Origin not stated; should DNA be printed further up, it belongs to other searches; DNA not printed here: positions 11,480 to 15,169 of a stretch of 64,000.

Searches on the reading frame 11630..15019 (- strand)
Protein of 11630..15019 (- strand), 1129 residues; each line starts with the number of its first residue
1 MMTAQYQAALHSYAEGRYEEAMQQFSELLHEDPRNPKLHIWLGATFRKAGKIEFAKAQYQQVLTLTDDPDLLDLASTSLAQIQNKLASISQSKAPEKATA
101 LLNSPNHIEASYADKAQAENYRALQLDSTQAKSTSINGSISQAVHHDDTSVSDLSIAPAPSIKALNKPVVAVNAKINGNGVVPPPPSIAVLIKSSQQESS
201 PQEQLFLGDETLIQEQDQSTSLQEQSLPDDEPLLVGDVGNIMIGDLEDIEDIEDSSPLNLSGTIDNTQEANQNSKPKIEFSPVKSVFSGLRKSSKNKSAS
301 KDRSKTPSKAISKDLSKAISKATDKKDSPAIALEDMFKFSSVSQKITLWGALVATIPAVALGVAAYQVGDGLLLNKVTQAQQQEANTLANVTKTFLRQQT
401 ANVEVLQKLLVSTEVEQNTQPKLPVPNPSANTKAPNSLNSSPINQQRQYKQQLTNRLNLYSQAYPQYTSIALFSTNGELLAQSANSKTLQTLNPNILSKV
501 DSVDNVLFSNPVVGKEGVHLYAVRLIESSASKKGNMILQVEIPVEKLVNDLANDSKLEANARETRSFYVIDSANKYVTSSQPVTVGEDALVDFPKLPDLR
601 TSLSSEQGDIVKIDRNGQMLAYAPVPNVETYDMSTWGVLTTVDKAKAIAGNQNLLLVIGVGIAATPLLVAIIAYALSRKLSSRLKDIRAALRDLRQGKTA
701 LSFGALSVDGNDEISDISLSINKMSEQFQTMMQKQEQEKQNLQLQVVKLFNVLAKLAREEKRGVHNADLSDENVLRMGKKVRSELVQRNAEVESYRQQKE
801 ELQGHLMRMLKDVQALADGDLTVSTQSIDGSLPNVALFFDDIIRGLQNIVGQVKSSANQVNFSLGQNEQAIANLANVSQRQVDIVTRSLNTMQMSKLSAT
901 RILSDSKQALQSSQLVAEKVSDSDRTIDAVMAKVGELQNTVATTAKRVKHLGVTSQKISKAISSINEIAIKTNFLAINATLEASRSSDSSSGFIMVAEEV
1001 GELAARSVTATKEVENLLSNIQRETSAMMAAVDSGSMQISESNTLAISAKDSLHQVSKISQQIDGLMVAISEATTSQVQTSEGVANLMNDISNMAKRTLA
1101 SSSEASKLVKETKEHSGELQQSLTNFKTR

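Call 60: search_protein_families(library=pfam, proteins=[window:11630-15019:-], max_evalue=0.0001)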
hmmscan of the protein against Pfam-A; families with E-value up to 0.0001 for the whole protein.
window:11630-15019:- (1129 aa): 5 families
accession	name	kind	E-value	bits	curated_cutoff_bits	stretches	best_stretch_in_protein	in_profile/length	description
PF00015.26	MCPsignal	-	2.9e-24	86.3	34.6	1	915-1093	6-170/172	Methyl-accepting chemotaxis protein (MCP) signalling domain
PF13414.12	TPR_11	-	1.8e-07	31.1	26.8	0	13-48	5-40/42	TPR repeat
PF14559.12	TPR_19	-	6.3e-07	30.1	25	1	13-74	2-64/68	Tetratricopeptide repeat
PF07719.23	TPR_2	-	1.3e-06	28.5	27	0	4-35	3-34/34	Tetratricopeptide repeat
PF00672.30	HAMP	-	5.1e-05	23.9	25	0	676-728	2-51/53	HAMP domain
